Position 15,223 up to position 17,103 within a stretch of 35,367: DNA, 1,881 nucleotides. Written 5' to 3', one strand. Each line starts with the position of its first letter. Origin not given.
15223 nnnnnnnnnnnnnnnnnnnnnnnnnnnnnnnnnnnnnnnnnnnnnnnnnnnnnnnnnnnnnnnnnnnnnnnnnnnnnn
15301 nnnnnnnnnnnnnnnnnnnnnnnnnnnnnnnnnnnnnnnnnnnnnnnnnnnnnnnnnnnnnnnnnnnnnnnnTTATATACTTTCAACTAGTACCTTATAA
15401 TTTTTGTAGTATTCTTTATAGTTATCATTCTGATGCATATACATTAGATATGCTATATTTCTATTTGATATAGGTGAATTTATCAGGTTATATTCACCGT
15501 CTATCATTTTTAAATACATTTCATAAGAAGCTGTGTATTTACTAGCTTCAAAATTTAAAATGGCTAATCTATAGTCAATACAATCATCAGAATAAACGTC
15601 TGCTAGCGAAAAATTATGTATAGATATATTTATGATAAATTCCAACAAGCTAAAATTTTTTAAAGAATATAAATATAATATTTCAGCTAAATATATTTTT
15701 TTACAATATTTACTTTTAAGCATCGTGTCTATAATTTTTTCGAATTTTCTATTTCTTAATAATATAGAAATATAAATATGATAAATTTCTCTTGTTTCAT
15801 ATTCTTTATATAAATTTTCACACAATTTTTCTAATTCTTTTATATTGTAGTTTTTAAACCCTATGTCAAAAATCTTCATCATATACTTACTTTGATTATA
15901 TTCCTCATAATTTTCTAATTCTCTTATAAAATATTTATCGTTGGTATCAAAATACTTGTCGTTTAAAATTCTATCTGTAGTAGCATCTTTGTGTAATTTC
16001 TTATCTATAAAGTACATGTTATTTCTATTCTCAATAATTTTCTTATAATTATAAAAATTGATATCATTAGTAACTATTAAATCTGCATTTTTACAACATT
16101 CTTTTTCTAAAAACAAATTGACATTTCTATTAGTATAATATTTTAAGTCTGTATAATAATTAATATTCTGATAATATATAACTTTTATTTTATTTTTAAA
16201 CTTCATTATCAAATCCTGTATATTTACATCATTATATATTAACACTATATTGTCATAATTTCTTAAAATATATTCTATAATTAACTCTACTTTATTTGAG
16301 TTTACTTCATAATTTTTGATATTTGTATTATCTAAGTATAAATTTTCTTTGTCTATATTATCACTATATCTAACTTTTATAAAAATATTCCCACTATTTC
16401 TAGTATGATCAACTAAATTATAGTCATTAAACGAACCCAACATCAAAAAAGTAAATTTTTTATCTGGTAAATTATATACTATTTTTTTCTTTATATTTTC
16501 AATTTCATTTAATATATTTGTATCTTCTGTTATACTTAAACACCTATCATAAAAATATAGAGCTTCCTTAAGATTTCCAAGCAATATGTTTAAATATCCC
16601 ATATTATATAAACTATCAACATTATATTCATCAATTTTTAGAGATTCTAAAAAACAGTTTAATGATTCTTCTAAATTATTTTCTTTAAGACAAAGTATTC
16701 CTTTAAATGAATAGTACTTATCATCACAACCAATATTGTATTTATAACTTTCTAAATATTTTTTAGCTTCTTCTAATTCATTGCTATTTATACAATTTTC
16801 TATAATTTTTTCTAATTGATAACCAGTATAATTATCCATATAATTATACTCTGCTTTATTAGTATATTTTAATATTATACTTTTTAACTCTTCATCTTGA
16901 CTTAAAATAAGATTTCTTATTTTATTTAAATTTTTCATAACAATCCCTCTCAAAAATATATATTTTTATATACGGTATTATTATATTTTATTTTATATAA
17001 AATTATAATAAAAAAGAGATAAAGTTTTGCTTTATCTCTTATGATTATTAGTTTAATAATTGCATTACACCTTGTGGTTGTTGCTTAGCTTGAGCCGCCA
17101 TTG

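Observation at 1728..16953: Two diverged direct copies of a three-gene module bracket fliB and the pse operon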

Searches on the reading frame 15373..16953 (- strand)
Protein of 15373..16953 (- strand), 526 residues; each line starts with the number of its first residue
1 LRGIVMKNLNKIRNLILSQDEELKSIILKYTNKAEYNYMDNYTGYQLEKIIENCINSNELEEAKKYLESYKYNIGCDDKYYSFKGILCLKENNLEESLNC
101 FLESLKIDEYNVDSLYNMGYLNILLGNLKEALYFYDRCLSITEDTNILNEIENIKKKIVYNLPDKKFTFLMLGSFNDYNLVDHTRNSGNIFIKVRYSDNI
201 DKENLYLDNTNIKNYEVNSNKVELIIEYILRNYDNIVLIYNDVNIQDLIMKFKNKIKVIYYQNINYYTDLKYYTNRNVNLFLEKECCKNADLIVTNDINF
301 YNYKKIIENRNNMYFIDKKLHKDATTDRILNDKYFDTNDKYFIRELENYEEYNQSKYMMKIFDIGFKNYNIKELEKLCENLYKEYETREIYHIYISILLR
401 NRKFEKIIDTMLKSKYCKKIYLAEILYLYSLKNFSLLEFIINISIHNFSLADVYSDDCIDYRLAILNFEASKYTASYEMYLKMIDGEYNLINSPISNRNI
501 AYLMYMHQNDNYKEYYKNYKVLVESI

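Call 4: search_protein_families(library=pfam, proteins=[window:15373-16953:-], max_evalue=0.01)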
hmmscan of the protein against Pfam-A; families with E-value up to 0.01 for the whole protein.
window:15373-16953:- (526 aa): 6 families
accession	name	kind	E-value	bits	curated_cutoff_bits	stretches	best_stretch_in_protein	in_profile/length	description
PF07719.23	TPR_2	-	1.5e-09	37.6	27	1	113-143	2-32/34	Tetratricopeptide repeat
PF13181.12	TPR_8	-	7.8e-07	29.2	25.7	0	113-144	2-33/34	Tetratricopeptide repeat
PF00515.34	TPR_1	-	1.6e-06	28.1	27.8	1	113-141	2-30/34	Tetratricopeptide repeat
PF13414.12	TPR_11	-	6.3e-05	23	26.8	1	88-122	4-38/42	TPR repeat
PF13424.12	TPR_12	-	0.00018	22.1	30.1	1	84-143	9-76/77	Tetratricopeptide repeat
PF13431.12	TPR_17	-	0.0002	21.8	24.4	1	100-132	1-33/34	Tetratricopeptide repeat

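Call 8: search_protein_families(library=ncbifam, proteins=[window:15373-16953:-], max_evalue=0.01)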
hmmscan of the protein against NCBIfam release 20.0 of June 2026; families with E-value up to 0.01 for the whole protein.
window:15373-16953:- (526 aa): 1 family
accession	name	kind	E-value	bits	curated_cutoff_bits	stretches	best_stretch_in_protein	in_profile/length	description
TIGR02917.1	PEP_TPR_lipo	equivalog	0.0073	14.2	312.2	0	54-144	237-327/899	XrtA/PEP-CTERM system TPR-repeat protein PrsT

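Call 18: search_solved_structures(query=window:15373-16953:-, max_evalue=10)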
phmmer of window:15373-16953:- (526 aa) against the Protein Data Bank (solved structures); distinct sequences matched with E-value up to 10: 37.
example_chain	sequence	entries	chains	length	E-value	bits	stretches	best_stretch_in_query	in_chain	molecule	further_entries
8bu0_A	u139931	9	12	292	1.5e-07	34.3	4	78-141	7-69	Consensus tetratricopeptide repeat protein | Crystal structure of an 8-repeat consensus TPR superhelix with Zinc. | Monomer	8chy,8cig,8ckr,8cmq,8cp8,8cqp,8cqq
9qhb_A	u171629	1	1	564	1.3e-05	27.9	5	85-142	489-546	Engineered tetratricopeptide repeat protein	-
7y4i_A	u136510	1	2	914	2.4e-05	27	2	58-147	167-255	Probable UDP-N-acetylglucosamine--peptide N-acetylglucosaminyltransferase SPINDLY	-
8dtf_A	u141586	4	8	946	2.8e-05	26.8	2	58-147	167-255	Probable UDP-N-acetylglucosamine--peptide N-acetylglucosaminyltransferase SPINDLY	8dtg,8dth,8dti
7obi_A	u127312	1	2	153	6.5e-05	25.6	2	88-157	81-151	CTPR-rv4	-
8ch0_A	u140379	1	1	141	0.00022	23.9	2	78-141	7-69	Consensus tetratricopeptide repeat protein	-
8ump_A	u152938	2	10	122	0.00024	23.7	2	88-143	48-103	T33-ml35-redesigned-TPR-domain-fold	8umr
2fo7_A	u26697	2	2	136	0.0003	23.4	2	86-141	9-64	SYNTHETIC CONSENSUS TPR PROTEIN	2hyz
9qhc_A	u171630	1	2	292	0.00031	23.4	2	85-141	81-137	Engineered tetratricopeptide repeat protein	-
2q7f_A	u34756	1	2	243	0.0019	20.8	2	83-145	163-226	YrrB protein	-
7kdt_A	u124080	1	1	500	0.0053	19.3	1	100-145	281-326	Mitochondrial import receptor subunit TOM70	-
1na0_A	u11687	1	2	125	0.0054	19.2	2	89-144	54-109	designed protein CTPR3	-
9pkq_A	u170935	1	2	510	0.0057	19.2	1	98-145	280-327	Mitochondrial import receptor subunit TOM70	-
8bd7_A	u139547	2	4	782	0.0083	18.6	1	59-151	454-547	IFT88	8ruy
1na3_A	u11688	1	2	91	0.0093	18.5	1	85-144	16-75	designed protein CTPR2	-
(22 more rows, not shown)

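Call 37: find_homologous_proteins(query=window:15373-16938:-, max_evalue=0.001)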
Query window:15373-16938:- (521 aa): 18 proteins with E <= 0.001 among 8000 candidates.
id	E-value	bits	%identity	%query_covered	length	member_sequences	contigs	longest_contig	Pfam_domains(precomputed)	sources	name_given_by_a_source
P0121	0.0e+0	1029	94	100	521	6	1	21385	PF13414.13,PF00515.35,PF13181.13,PF07719.24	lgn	-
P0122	3.5e-132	460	49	97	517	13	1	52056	PF00515.35,PF13181.13,PF07719.24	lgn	-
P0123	6.0e-132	460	49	100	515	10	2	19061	PF13431.13,PF13414.13,PF00515.35,PF13424.13,PF13181.13,PF07719.24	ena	-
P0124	1.2e-131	459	47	97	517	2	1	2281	PF07719.24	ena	-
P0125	4.6e-126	440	47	100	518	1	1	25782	PF00515.35,PF13181.13,PF07719.24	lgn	-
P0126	8.9e-111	390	45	90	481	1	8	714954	PF13414.13,PF00515.35,PF13181.13,PF07719.24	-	-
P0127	7.9e-107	377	45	91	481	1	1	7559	PF13414.13,PF00515.35,PF07719.24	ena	-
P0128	3.2e-104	368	45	91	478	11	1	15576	PF13414.13,PF00515.35,PF13181.13,PF07719.24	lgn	-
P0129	3.8e-104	368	44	91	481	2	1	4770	PF13414.13,PF00515.35,PF07719.24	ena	-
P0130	2.1e-103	365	45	88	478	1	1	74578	PF13414.13,PF00515.35,PF13181.13,PF07719.24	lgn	-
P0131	8.0e-103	363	44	91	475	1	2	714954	PF13414.13,PF00515.35,PF13181.13,PF07719.24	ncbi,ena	-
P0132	4.6e-101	358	43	97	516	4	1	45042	PF00515.35,PF07719.24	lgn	-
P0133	4.6e-98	348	44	91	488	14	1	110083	PF13414.13,PF00515.35,PF13181.13,PF07719.24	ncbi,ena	-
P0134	1.8e-97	346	49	70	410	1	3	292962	-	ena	-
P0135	3.0e-95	339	40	99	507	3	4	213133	PF00515.35,PF13424.13,PF13181.13,PF07719.24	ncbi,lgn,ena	-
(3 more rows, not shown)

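Call 39: find_encoding_contigs(protein=P0126, flank=10000, max_places=4)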
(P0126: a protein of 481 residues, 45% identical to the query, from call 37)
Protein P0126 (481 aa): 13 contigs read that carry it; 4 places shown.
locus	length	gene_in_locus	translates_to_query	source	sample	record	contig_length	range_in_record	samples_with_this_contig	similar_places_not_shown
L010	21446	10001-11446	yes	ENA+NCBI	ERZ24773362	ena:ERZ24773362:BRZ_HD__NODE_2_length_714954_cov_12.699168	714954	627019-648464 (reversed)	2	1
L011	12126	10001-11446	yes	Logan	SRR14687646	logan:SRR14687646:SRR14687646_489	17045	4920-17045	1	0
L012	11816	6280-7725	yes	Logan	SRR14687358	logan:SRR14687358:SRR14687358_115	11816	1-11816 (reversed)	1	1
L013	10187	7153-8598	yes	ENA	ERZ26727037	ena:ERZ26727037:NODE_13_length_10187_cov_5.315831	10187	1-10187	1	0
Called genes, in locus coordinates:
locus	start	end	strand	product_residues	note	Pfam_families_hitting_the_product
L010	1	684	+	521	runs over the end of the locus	PF00515:TPR_1 (faint), PF07719:TPR_2 (faint), PF13181:TPR_8 (faint), PF13414:TPR_11 (faint)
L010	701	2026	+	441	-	PF00535:Glycos_transf_2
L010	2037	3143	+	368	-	-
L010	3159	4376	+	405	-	PF27117:FliB_C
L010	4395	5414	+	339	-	PF01073:3Beta_HSD, PF01370:Epimerase, PF02719:Polysacc_synt_2, PF04321:RmlD_sub_bind, PF05368:NmrA (weak), PF07993:NAD_binding_4 (weak), PF13460:NAD_binding_10, PF16363:GDP_Man_Dehyd, +1 more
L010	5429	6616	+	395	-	PF00155:Aminotran_1_2, PF01041:DegT_DnrJ_EryC1, PF00266:Aminotran_5, PF01053:Cys_Met_Meta_PP, PF01212:Beta_elim_lyase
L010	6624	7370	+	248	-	PF02348:CTP_transf_3, PF12804:NTP_transf_3 (weak)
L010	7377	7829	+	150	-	PF13302:Acetyltransf_3, PF00583:Acetyltransf_1, PF13673:Acetyltransf_10 (faint), PF13508:Acetyltransf_7 (weak)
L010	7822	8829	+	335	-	PF04101:Glyco_tran_28_C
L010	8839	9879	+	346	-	PF03102:NeuB, PF08666:SAF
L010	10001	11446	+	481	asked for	PF07719:TPR_2 (faint), PF13181:TPR_8 (faint), PF00515:TPR_1 (faint), PF13414:TPR_11 (faint)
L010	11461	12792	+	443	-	PF00535:Glycos_transf_2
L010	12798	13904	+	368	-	-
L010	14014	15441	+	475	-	PF13181:TPR_8 (faint), PF00515:TPR_1 (faint), PF07719:TPR_2 (faint), PF13414:TPR_11 (faint)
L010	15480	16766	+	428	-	-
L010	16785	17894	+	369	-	-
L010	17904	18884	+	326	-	PF00106:adh_short, PF01073:3Beta_HSD, PF01370:Epimerase, PF02719:Polysacc_synt_2, PF04321:RmlD_sub_bind, PF07993:NAD_binding_4, PF13460:NAD_binding_10, PF16363:GDP_Man_Dehyd, +1 more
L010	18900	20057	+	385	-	PF00155:Aminotran_1_2 (weak), PF01041:DegT_DnrJ_EryC1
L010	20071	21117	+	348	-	PF00571:CBS (weak), PF00483:NTP_transferase, PF12804:NTP_transf_3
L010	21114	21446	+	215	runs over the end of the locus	PF00132:Hexapep (faint), PF17836:PglD_N, PF25087:GMPPB_C (faint)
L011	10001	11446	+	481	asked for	PF07719:TPR_2 (faint), PF13181:TPR_8 (faint), PF00515:TPR_1 (faint), PF13414:TPR_11 (faint)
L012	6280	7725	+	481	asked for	PF07719:TPR_2 (faint), PF13181:TPR_8 (faint), PF00515:TPR_1 (faint), PF13414:TPR_11 (faint)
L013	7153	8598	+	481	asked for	PF07719:TPR_2 (faint), PF13181:TPR_8 (faint), PF00515:TPR_1 (faint), PF13414:TPR_11 (faint)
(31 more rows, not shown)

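Call 48: predict_structure(alignment_id=A2)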
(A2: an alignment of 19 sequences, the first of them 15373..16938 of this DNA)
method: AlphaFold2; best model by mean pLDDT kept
length: 521 residues; sequences in the alignment: 19
mean_pLDDT: 86.8   pTM: 0.75
mean pLDDT of the five models: 86.8, 85.9, 84.8, 83.6, 83.1
residues with pLDDT >= 90: 290; 70-90: 179; 50-70: 41; < 50: 11
segments of 3 or more residues with pLDDT < 50: 27-34
pLDDT, mean of each block of 10 residues (from residue 1): 68 80 54 57 92 94 90 95 94 96 94 94 93 91 90 86 89 75 91 87 89 92 94 91 90 92 83 90 94 92 91 85 88 56 60 84 78 92 94 94 96 95 93 95 81 87 79 86 83 93 93 91 85
secondary structure, 60 per line:
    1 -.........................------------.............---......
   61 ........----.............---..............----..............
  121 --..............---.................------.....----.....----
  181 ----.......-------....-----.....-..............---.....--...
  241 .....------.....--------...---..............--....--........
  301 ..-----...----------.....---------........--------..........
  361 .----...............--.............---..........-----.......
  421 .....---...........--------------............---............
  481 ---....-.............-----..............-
elements in order: H2-26 H39-51 H55-68 H73-85 H89-102 H107-120 H123-136 H140-156 E163-167 H172-176 E185-191 E199-202 E208-212 H214-227 E231-235 H238-245 E252-256 H271-284 E287-290 H293-302 E308-310 H321-325 H335-342 H351-361 H366-380 H383-395 H399-408 H414-425 H429-439 H454-465 H469-480 H484-487 H489-501 H507-520

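Call 51: fold_search(model_id=the predicted structure, library=pdb)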
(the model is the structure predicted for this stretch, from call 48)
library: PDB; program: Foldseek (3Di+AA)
matches with E <= 10: 1412; with E <= 0.001: 115
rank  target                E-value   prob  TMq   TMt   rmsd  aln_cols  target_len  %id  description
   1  3lca_A                1.1e-05  1.00  0.20  0.20  17.8       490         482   13  Structure of Tom71 complexed with Hsp70 Ssa1 C terminal tail indicating conformational plasticity (released 2010-12-22)
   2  3fp2_A                3.7e-05  1.00  0.20  0.21  18.0       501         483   12  Crystal structure of Tom71 complexed with Hsp82 C-terminal fragment (released 2009-07-28)
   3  6eou                  5.1e-05  1.00  0.20  0.30  21.5       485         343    9  O-GlcNAc transferase TPR domain with the intellectual disability associated mutation L254F (released 2018-05-09)
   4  5nnr_A                5.6e-05  1.00  0.22  0.18  24.1       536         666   12  Structure of Naa15/Naa10 bound to HypK-THB (released 2017-06-14)
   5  5g04_K                5.6e-05  1.00  0.18  0.19  21.3       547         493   10  Structure of the human APC-Cdc20-Hsl1 complex (released 2016-05-25)
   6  8ro2_J                5.6e-05  1.00  0.17  0.16  33.1       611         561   10  Integrative Structure of the human intron lariat Spliceosome (ILS'') (released 2024-09-18)
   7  7qds_B                6.1e-05  1.00  0.19  0.12  19.5       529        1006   12  Apo human SKI complex in the open state (released 2022-02-02)
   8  7kdt_A                7.0e-05  1.00  0.26  0.28  16.9       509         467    9  Human Tom70 in complex with SARS CoV2 Orf9b (released 2020-10-21)
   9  7qdz_B                7.6e-05  1.00  0.19  0.10  19.8       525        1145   12  80S-bound human SKI complex in the closed state (released 2022-02-09)
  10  1w3b_A                8.0e-05  1.00  0.20  0.26  22.2       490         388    9  The superhelical TPR domain of O-linked GlcNAc transferase reveals structural similarities to importin alpha. (released 2004-09-09)
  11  7y4i_A                8.3e-05  1.00  0.21  0.14  22.9       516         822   12  Crystal structure of SPINDLY in complex with GDP (released 2022-12-07)
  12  8chy                  8.7e-05  1.00  0.18  0.32  18.8       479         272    9  Crystal structure of an 8-repeat consensus TPR superhelix with Zinc. (released 2024-02-21)
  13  8dtf_A                8.7e-05  1.00  0.21  0.14  22.6       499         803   11  Cryo-EM structure of the full length Arabidopsis SPY with complete TPRs (released 2023-03-08)
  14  4ui9_K                8.7e-05  1.00  0.18  0.19  21.6       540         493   10  Atomic structure of the human Anaphase-Promoting Complex (released 2015-06-17)
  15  5vif_A                9.1e-05  1.00  0.20  0.15  22.0       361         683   11  Electrophilic probes for deciphering substrate recognition by O-GlcNAc transferase (released 2017-10-18)
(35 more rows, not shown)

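Call 68: search_protein_families(library=pfam, proteins=[L010:15480-16766:+], max_evalue=0.01)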
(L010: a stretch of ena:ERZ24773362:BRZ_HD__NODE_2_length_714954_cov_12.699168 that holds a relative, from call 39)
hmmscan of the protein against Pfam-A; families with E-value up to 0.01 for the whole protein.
L010:15480-16766:+ (428 aa): 1 family
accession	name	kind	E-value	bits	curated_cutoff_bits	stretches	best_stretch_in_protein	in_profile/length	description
PF00535.33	Glycos_transf_2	-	0.00013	22.4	23.3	1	5-141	3-132/168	Glycosyl transferase family 2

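Call 77: search_solved_structures(query=A2, max_evalue=1)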
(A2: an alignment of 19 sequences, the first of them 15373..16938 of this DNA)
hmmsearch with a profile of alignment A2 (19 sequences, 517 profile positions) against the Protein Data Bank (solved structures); distinct sequences matched with E-value up to 1: 106 (the best 60 are shown).
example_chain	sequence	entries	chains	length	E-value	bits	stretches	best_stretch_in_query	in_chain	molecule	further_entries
9qhb_A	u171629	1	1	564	1.4e-20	76.6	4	82-139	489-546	Engineered tetratricopeptide repeat protein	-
8bu0_A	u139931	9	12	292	9.6e-16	60.7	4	82-139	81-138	Consensus tetratricopeptide repeat protein | Crystal structure of an 8-repeat consensus TPR superhelix with Zinc. | Monomer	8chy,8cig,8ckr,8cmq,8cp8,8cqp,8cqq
9qhc_A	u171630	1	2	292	5.1e-12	48.4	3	82-139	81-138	Engineered tetratricopeptide repeat protein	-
7kdt_A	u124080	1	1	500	1.2e-09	40.6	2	53-143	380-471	Mitochondrial import receptor subunit TOM70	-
9pkq_A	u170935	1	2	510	1.3e-09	40.5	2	53-145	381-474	Mitochondrial import receptor subunit TOM70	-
9yr4_A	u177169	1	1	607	2.4e-09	39.6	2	84-146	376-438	Mitochondrial import receptor subunit TOM70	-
7dhg_C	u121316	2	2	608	2.4e-09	39.6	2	84-146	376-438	Mitochondrial import receptor subunit TOM70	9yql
7obi_A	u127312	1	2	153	4.7e-09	38.6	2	82-142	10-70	CTPR-rv4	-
2fo7_A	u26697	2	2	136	1.2e-08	37.3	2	84-139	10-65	SYNTHETIC CONSENSUS TPR PROTEIN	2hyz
8ch0_A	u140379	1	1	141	1.5e-08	36.9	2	82-139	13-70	Consensus tetratricopeptide repeat protein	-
2q7f_A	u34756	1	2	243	2e-08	36.6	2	78-142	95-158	YrrB protein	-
7yeh_B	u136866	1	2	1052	2.3e-08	36.3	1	80-139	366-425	UDP-N-acetylglucosamine--peptide N-acetylglucosaminyltransferase 110 kDa subunit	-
7yea_A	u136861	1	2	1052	2.3e-08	36.3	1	80-139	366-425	UDP-N-acetylglucosamine--peptide N-acetylglucosaminyltransferase 110 kDa subunit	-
1na0_A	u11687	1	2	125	2.5e-08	36.2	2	85-148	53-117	designed protein CTPR3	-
7ntf_A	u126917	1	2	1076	2.6e-08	36.2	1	80-139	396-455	Isoform 1 of UDP-N-acetylglucosamine--peptide N-acetylglucosaminyltransferase 110 kDa subu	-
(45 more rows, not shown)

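Call 94: list_cluster_members(proteins=[P0131, P0133, P0135, P0033])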
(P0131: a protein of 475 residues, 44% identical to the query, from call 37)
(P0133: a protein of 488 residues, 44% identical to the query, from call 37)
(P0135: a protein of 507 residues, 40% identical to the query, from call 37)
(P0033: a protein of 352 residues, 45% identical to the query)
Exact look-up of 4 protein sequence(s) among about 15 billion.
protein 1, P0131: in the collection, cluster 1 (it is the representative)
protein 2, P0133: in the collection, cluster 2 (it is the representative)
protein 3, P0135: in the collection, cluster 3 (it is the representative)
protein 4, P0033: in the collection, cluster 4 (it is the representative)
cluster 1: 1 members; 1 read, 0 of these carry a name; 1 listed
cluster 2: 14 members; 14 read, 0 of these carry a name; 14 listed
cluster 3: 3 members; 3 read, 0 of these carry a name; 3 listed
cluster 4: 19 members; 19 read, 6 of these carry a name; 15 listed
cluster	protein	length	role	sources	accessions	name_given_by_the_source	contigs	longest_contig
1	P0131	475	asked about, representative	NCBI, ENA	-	-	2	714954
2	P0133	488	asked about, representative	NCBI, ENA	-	-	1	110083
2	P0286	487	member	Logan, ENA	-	-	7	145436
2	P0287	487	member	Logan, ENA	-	-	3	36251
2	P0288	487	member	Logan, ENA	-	-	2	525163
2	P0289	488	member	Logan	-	-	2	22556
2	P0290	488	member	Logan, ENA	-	-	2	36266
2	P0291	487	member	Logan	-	-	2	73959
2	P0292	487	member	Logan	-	-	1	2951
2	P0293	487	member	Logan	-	-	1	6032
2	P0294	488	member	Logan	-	-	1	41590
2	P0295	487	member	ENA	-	-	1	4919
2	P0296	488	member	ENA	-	-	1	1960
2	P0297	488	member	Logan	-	-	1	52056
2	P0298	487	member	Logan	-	-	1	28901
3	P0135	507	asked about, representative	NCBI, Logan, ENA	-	-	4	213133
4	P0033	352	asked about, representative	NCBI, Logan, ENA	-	-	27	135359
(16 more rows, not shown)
